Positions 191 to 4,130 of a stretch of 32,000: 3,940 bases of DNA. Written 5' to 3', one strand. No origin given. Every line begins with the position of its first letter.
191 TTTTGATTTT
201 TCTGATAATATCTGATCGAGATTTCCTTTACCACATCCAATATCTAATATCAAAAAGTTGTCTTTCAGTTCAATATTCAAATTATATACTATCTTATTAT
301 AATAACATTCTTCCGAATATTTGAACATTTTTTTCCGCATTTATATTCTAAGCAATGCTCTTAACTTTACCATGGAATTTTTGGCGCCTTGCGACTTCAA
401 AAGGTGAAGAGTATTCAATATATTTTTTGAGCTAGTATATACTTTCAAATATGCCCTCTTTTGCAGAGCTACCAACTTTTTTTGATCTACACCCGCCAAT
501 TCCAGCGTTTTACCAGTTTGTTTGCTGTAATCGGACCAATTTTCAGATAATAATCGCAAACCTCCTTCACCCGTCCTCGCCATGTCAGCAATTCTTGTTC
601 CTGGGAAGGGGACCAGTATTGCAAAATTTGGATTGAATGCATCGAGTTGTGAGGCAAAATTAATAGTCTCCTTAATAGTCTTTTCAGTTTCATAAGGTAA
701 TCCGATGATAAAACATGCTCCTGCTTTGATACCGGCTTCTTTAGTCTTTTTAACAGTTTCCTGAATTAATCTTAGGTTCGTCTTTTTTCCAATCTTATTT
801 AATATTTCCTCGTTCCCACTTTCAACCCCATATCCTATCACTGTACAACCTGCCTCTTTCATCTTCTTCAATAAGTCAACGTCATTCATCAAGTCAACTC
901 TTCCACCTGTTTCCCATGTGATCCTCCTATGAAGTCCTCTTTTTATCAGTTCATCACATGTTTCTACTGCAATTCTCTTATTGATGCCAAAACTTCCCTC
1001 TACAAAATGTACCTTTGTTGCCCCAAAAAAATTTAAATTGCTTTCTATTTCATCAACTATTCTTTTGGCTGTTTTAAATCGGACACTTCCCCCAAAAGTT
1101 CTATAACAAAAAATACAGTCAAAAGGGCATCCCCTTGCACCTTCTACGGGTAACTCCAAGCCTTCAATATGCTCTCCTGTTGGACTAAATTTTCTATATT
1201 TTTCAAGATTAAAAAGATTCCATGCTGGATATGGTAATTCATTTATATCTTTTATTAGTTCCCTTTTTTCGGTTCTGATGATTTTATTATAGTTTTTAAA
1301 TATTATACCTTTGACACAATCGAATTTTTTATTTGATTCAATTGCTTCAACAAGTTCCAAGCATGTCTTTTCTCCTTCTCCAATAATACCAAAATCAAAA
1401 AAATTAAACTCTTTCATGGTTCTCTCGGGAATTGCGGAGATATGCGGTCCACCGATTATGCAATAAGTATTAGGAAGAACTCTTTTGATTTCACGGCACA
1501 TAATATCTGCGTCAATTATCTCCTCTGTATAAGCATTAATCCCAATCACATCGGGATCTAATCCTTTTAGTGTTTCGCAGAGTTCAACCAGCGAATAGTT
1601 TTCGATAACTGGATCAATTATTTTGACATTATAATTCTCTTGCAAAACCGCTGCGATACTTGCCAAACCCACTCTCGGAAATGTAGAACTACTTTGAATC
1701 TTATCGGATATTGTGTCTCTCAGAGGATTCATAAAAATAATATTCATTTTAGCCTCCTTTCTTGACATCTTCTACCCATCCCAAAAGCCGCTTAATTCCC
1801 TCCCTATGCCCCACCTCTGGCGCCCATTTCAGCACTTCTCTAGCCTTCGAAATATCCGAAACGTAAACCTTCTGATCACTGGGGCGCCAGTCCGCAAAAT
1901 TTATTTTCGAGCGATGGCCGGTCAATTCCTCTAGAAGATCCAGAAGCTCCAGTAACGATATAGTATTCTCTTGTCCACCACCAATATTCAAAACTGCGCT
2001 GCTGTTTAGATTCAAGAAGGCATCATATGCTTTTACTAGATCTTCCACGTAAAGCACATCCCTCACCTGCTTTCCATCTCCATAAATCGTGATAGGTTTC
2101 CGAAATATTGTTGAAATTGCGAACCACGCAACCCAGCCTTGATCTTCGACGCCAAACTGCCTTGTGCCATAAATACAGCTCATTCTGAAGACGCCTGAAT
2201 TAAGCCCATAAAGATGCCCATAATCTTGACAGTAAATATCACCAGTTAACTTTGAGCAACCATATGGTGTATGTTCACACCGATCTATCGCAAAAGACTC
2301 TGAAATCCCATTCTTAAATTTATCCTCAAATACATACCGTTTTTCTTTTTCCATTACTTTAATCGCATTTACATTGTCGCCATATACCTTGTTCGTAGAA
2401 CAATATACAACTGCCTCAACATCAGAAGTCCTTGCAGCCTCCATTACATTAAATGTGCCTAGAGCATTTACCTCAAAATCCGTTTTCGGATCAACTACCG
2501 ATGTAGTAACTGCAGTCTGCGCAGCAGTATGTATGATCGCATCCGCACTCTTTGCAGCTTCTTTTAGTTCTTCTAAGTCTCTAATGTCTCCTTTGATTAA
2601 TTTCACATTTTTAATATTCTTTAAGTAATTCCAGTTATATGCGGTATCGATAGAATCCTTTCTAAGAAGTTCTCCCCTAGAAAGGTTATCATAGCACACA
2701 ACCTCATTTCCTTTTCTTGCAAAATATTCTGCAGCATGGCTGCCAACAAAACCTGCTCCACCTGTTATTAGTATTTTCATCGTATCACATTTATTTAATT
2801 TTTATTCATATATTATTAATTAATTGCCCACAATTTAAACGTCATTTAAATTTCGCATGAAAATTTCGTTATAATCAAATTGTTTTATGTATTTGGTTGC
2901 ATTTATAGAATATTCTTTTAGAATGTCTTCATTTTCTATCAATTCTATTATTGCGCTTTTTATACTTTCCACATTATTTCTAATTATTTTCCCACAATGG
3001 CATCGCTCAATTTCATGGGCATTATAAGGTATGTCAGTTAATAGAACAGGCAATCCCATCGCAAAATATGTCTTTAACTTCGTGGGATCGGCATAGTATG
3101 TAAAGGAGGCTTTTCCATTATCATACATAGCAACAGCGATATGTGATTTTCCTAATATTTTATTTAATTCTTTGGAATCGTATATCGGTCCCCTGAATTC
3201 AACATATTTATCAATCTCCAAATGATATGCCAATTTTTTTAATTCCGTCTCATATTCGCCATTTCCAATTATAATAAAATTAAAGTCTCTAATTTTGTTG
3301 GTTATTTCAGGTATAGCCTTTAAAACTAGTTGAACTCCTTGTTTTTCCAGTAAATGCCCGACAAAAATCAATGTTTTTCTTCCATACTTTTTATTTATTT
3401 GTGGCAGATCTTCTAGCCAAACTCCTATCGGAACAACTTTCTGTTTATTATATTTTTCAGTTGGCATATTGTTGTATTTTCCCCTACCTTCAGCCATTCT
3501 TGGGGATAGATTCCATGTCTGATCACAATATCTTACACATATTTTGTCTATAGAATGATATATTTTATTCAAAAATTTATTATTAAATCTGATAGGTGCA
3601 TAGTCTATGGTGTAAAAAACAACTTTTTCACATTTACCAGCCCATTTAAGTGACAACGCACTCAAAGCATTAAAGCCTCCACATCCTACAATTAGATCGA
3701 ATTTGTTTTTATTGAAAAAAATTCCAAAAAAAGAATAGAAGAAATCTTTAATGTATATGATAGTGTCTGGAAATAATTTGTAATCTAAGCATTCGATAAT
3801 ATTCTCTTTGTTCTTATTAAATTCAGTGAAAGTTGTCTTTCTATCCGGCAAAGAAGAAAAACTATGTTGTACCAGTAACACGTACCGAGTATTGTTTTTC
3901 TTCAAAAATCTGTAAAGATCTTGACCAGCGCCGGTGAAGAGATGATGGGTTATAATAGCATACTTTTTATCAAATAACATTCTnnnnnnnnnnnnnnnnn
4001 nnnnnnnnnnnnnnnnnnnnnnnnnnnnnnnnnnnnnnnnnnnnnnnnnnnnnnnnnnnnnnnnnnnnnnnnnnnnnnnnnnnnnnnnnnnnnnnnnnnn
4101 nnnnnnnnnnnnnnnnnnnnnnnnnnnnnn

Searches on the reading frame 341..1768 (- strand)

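Call 9: search_protein_families(library=pfam, proteins=[window:341-1768:-], max_evalue=0.001)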
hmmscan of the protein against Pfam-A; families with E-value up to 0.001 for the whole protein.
window:341-1768:- (475 aa): 3 families
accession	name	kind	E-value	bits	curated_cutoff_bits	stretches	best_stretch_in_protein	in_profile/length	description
PF04055.27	Radical_SAM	-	4.5e-26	92.4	29.5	1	211-372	4-166/166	Radical SAM superfamily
PF02310.24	B12-binding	-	3.8e-18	65.9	32.1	1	28-139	10-120/121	B12 binding domain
PF19864.5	Radical_SAM_N2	-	0.00054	19.9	29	0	88-158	74-140/151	Radical SAM proteins, N-terminal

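Call 83: search_protein_families(library=ncbifam, proteins=[window:341-1768:-], max_evalue=0.001)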
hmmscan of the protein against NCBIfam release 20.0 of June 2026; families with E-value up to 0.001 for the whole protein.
window:341-1768:- (475 aa): 32 families (the best 25 are shown)
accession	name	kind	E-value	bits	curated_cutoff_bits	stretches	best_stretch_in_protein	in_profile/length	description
TIGR02026.1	BchE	equivalog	7.5e-55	186.7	481.35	1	10-473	2-456/497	magnesium-protoporphyrin IX monomethyl ester anaerobic oxidative cyclase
NF050148.1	rSAM_ApyD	equivalog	3.5e-45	154.5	750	1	23-395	16-391/645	RiPP biosynthesis radical SAM protein ApyD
TIGR03471.1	HpnJ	equivalog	4.6e-44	151.1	577.6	1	34-454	36-443/472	hopanoid biosynthesis associated radical SAM protein HpnJ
TIGR04479.1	bcpD_PhpK_rSAM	subfamily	8.7e-35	120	600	1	88-374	128-408/504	PhpK family radical SAM P-methyltransferase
TIGR04014.1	B12_SAM_MJ_0865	equivalog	4.7e-34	117.9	360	1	61-398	28-359/434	methyl-coenzyme M reductase glutamine C-methyltransferase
TIGR04385.1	B12_rSAM_cofa1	equivalog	1.9e-32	113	450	1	29-375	18-364/438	B12 lower ligand biosynthesis radical SAM protein BzaD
TIGR04013.1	B12_SAM_MJ_1487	hypoth_equivalog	9.5e-32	110.3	251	1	46-396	11-356/382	TIGR04013 family B12-binding domain/radical SAM domain-containing protein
TIGR04072.2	rSAM_ladder_B12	equivalog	3.5e-31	108.3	360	1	33-397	19-372/443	lipid biosynthesis B12-binding/radical SAM protein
NF038361.1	rSAM_Sden_1168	equivalog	1.5e-30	106.3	575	1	63-444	132-515/560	Sden_1168 family B12-binding radical SAM P-methyltransferase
TIGR03975.1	rSAM_ocin_1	subfamily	7.4e-29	100.7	281.85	1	53-380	111-435/606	RiPP maturation radical SAM C-methyltransferase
TIGR04367.1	HpnR_B12_rSAM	equivalog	1.5e-26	93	650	1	33-393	23-369/490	hopanoid C-3 methylase HpnR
NF033070.1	rSAM_AprD4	equivalog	3.6e-23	82.2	500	1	168-398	163-391/456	AprD4 family radical SAM diol-dehydratase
NF033712.0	B12_rSAM_KedN5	subfamily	9.8e-22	76.9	700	1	59-276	49-266/624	KedN5 family methylcobalamin-dependent radical SAM C-methyltransferase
NF040542.1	rSAM_RCCLKC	equivalog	1.7e-21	76.9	450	1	36-371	18-346/423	arsinothricin biosynthesis radical SAM protein ArsL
TIGR04190.1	B12_SAM_Ta0216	equivalog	8e-19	67.6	500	1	19-379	22-399/554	TIGR04190 family B12-binding domain/radical SAM domain protein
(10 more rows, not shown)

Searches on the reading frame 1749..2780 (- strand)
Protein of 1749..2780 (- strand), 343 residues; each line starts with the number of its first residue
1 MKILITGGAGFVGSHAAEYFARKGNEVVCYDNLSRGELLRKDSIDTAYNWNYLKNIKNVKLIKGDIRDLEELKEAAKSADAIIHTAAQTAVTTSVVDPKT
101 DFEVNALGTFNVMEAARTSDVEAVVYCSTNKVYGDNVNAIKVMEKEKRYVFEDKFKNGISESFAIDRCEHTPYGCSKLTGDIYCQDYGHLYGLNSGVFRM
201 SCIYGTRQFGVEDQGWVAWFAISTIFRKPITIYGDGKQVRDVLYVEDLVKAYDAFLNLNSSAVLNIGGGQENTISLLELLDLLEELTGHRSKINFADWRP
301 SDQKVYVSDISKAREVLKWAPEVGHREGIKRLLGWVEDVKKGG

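Call 9: search_protein_families(library=pfam, proteins=[window:1749-2780:-], max_evalue=0.001)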
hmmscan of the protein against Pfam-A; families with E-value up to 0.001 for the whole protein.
window:1749-2780:- (343 aa): 9 families
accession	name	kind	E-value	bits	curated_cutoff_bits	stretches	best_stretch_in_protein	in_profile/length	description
PF01370.27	Epimerase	-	1.6e-48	165.6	20.9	1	3-267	1-240/240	NAD dependent epimerase/dehydratase family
PF16363.11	GDP_Man_Dehyd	-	2.9e-47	162.2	27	1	4-331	1-331/332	GDP-mannose 4,6 dehydratase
PF01073.25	3Beta_HSD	-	9.9e-23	81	22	1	4-161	1-148/280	3-beta hydroxysteroid dehydrogenase/isomerase family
PF07993.18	NAD_binding_4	-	1.5e-15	57.5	20.1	1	5-219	1-223/258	Male sterility protein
PF02719.21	Polysacc_synt_2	-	5.8e-15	55.7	20.2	1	3-148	1-143/293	Polysaccharide biosynthesis protein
PF04321.23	RmlD_sub_bind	-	1.6e-13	50.8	27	1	1-154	1-118/287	RmlD substrate binding domain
PF13460.12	NAD_binding_10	-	3.8e-07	30.6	27.2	1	53-145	35-114/184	NAD(P)H-binding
PF08659.16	KR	-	3.5e-05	24.2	22.6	1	3-128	3-135/180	KR domain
PF05368.20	NmrA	-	0.00023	21.3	27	1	2-97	4-79/298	NmrA-like family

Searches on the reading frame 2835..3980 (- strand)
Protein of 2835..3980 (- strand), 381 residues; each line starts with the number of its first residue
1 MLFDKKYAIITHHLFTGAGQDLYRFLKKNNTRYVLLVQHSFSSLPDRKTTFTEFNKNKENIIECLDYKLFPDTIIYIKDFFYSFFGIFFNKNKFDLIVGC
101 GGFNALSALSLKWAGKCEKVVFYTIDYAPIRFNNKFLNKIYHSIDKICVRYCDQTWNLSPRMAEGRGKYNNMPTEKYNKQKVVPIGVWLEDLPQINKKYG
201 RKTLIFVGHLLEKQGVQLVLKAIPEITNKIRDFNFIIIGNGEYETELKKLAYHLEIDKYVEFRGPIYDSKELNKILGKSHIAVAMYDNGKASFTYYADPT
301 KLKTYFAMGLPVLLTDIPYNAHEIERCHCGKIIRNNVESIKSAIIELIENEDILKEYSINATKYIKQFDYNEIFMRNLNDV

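Call 9: search_protein_families(library=pfam, proteins=[window:2835-3980:-], max_evalue=0.001)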
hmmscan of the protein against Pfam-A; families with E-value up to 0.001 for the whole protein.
window:2835-3980:- (381 aa): 2 families
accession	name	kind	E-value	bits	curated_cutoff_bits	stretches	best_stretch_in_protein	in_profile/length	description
PF00534.26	Glycos_transf_1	-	1.2e-20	74.2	26.4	1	193-363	7-171/172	Glycosyl transferases group 1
PF13692.12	Glyco_trans_1_4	-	3.6e-19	69.9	27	1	201-350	1-142/142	Glycosyl transferases group 1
